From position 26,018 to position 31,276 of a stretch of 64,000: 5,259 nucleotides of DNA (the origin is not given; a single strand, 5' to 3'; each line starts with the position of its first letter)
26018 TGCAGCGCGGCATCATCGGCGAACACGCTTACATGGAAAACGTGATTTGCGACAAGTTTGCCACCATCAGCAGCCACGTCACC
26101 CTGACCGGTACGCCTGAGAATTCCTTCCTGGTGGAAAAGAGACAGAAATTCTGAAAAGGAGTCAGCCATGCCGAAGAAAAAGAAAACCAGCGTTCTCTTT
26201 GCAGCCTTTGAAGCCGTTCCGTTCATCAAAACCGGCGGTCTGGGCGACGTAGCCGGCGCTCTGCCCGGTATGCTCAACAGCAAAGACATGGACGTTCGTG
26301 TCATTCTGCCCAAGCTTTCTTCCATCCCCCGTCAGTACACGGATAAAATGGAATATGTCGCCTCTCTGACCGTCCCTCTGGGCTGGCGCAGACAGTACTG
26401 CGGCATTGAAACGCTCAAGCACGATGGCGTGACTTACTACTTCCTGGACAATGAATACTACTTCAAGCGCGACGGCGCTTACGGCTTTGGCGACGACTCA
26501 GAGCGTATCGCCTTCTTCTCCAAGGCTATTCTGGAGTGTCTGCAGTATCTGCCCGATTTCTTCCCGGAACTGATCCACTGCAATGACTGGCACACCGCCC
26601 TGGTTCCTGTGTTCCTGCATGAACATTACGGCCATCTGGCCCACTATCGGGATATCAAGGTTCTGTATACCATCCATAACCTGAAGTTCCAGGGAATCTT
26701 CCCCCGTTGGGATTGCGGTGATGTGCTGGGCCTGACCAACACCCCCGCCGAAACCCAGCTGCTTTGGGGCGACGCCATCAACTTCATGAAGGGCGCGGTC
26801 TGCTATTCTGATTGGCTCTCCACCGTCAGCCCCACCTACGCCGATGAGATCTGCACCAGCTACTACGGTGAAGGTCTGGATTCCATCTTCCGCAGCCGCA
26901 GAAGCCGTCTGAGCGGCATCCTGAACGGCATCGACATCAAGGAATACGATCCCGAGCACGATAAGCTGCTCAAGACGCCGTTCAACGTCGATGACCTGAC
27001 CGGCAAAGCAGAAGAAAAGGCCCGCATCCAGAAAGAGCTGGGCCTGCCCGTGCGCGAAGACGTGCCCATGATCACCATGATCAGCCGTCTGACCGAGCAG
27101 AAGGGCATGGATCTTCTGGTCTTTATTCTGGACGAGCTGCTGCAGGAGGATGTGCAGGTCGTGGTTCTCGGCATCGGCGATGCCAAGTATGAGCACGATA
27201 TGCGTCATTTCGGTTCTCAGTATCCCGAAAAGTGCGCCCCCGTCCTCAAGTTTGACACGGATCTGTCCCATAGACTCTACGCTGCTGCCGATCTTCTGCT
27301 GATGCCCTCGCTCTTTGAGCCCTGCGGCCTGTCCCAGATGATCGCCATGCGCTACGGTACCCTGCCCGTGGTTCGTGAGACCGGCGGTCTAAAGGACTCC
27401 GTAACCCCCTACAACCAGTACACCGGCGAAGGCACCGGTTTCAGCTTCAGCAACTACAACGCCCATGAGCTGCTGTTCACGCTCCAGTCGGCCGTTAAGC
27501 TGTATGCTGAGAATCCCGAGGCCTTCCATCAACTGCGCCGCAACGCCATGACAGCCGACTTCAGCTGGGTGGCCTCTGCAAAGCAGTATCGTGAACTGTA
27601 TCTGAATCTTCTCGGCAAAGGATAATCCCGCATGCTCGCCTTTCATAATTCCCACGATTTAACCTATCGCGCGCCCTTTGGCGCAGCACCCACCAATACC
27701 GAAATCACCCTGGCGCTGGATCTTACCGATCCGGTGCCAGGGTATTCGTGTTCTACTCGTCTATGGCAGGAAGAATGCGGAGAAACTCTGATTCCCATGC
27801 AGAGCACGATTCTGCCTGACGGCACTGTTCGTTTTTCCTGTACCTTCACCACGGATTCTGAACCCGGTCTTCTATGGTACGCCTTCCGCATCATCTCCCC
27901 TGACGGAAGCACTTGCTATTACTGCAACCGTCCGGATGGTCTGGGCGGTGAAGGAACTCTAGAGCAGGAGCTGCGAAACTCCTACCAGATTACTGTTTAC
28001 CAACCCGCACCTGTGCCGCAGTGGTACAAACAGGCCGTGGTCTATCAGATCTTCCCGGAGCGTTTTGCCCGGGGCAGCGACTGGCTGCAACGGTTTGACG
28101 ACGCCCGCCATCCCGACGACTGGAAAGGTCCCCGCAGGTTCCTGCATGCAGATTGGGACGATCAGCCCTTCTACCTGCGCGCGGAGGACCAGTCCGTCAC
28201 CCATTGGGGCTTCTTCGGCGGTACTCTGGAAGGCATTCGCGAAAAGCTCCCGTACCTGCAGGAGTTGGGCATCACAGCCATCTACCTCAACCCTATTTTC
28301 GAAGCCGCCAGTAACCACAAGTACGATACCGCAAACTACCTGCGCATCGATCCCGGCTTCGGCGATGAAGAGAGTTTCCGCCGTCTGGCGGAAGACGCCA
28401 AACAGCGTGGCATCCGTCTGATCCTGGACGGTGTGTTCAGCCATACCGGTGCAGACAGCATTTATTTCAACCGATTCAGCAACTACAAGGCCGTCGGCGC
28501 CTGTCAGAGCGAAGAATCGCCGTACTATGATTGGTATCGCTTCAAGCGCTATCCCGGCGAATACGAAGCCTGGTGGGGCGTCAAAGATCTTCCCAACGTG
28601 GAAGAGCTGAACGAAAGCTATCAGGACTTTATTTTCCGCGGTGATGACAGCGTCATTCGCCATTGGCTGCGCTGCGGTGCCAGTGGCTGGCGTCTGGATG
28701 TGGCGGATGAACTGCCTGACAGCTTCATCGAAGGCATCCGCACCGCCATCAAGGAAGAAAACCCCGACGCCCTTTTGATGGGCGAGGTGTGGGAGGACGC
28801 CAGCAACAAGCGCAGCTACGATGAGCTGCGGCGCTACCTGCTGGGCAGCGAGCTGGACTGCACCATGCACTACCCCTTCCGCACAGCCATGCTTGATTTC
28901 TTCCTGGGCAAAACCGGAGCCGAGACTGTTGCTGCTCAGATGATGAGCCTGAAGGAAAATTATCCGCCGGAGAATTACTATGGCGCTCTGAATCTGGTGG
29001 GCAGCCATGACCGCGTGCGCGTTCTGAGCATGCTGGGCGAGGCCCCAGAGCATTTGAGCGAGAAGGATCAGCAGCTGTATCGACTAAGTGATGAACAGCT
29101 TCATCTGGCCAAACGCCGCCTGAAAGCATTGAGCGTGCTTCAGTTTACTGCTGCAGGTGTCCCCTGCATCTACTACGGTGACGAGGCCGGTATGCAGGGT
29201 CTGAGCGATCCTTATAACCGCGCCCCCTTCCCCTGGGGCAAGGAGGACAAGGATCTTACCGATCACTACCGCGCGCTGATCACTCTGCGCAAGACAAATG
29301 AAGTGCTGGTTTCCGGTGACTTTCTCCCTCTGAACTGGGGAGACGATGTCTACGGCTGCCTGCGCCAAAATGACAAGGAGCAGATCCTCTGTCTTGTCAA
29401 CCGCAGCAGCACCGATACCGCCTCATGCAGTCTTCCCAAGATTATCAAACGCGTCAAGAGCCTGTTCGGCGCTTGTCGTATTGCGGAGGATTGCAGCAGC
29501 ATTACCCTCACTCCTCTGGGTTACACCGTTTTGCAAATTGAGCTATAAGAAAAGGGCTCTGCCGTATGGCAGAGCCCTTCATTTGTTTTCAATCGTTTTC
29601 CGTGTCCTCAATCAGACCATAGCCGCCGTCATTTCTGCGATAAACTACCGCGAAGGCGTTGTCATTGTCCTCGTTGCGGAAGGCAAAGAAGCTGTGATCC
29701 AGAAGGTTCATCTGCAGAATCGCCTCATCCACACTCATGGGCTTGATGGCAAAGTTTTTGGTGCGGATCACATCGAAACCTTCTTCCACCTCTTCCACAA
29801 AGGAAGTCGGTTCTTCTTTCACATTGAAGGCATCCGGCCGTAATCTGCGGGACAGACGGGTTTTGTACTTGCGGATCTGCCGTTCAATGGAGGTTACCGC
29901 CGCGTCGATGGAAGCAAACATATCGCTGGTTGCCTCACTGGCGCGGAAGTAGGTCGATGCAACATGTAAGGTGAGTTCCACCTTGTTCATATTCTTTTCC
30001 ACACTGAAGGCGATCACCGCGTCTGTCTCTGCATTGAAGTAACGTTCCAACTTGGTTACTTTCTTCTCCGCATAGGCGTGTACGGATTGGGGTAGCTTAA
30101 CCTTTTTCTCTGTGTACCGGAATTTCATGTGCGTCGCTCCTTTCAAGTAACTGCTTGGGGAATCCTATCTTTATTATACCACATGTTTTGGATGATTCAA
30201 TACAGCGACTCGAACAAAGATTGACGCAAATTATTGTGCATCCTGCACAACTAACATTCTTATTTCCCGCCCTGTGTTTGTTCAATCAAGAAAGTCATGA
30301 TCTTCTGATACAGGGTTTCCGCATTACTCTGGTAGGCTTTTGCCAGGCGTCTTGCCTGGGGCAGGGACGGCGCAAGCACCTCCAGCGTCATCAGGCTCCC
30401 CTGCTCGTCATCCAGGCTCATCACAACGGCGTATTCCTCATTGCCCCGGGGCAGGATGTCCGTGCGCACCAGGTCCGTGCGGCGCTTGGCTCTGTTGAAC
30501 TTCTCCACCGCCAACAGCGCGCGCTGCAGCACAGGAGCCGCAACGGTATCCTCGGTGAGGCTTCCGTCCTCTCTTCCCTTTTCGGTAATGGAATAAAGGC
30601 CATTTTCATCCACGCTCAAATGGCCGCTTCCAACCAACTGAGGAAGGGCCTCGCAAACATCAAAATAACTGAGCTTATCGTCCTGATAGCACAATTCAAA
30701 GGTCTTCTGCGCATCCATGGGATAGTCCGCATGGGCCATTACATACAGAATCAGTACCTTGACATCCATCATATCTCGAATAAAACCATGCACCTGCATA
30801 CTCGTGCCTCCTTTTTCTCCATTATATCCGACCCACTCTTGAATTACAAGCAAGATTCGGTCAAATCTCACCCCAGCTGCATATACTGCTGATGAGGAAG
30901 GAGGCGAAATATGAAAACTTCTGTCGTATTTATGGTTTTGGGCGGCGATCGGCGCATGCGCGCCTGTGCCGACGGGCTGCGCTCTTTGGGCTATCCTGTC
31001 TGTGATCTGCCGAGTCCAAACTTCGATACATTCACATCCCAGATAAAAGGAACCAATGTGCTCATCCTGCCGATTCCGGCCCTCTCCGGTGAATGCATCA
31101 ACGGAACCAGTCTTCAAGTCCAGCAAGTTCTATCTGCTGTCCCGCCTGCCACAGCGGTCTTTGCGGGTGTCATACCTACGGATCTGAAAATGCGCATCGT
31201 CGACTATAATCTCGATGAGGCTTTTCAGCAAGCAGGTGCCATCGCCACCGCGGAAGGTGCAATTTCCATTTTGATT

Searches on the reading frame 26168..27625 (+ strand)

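Call 13: search_protein_families(library=pfam, proteins=[window:26168-27625:+], max_evalue=0.001)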
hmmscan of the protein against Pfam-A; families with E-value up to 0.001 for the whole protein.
window:26168-27625:+ (485 aa): 4 families
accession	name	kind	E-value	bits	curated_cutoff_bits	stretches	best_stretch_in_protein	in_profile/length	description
PF08323.17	Glyco_transf_5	-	3.3e-80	269.7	22.7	1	9-242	2-238/239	Starch synthase catalytic domain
PF00534.26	Glycos_transf_1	-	3.6e-14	53.1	26.4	1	295-448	11-160/172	Glycosyl transferases group 1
PF13692.12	Glyco_trans_1_4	-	7.8e-11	42.8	27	1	300-414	2-117/142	Glycosyl transferases group 1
PF20706.3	GT4-conflict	-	6.7e-05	22.5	26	1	296-415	194-323/385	Family 4 Glycosyltransferase in conflict systems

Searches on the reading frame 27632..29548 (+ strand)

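Call 13: search_protein_families(library=pfam, proteins=[window:27632-29548:+], max_evalue=0.001)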
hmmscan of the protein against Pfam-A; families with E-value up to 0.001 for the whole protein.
window:27632-29548:+ (638 aa): 2 families
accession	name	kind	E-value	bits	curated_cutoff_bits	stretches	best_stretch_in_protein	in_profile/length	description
PF00128.31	Alpha-amylase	-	1.3e-56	193.2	22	1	139-524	1-359/446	Alpha amylase, catalytic domain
PF16657.11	Malt_amylase_C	-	0.00019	21.9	27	1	567-631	6-73/75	Maltogenic Amylase, C-terminal domain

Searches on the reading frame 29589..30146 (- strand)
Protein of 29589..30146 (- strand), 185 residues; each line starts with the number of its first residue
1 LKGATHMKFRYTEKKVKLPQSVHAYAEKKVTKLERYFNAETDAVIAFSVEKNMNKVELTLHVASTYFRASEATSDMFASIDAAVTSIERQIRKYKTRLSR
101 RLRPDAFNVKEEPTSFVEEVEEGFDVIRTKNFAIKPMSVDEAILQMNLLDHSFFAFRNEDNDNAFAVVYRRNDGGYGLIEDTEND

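Call 43: search_protein_families(library=pfam, proteins=[window:29589-30146:-], max_evalue=0.001)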
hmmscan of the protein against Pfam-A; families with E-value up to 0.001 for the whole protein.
window:29589-30146:- (185 aa): 2 families
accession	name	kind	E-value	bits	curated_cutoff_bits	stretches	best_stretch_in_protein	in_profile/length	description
PF16321.10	Ribosom_S30AE_C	-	3.3e-26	91.2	25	1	123-178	3-57/57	Sigma 54 modulation/S30EA ribosomal protein C terminus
PF02482.25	Ribosomal_S30AE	-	1e-20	74.7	23.7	1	11-98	3-87/88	Sigma 54 modulation protein / S30EA ribosomal protein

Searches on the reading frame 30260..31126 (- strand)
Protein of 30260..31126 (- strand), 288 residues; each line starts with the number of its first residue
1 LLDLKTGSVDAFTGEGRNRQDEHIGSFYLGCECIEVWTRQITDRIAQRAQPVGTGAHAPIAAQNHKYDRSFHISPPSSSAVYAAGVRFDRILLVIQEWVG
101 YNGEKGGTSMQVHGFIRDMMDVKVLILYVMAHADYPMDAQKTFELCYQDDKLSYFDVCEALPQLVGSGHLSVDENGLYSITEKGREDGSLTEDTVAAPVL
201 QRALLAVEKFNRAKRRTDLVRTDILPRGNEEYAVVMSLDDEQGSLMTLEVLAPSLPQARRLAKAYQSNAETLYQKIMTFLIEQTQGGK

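Call 13: search_protein_families(library=pfam, proteins=[window:30260-31126:-], max_evalue=0.001)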
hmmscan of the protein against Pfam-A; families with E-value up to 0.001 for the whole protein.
window:30260-31126:- (288 aa): 1 family
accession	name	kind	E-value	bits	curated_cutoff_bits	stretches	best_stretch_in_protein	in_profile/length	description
PF14277.12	DUF4364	-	2.9e-35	121.9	26.9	1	123-280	2-162/162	Domain of unknown function (DUF4364)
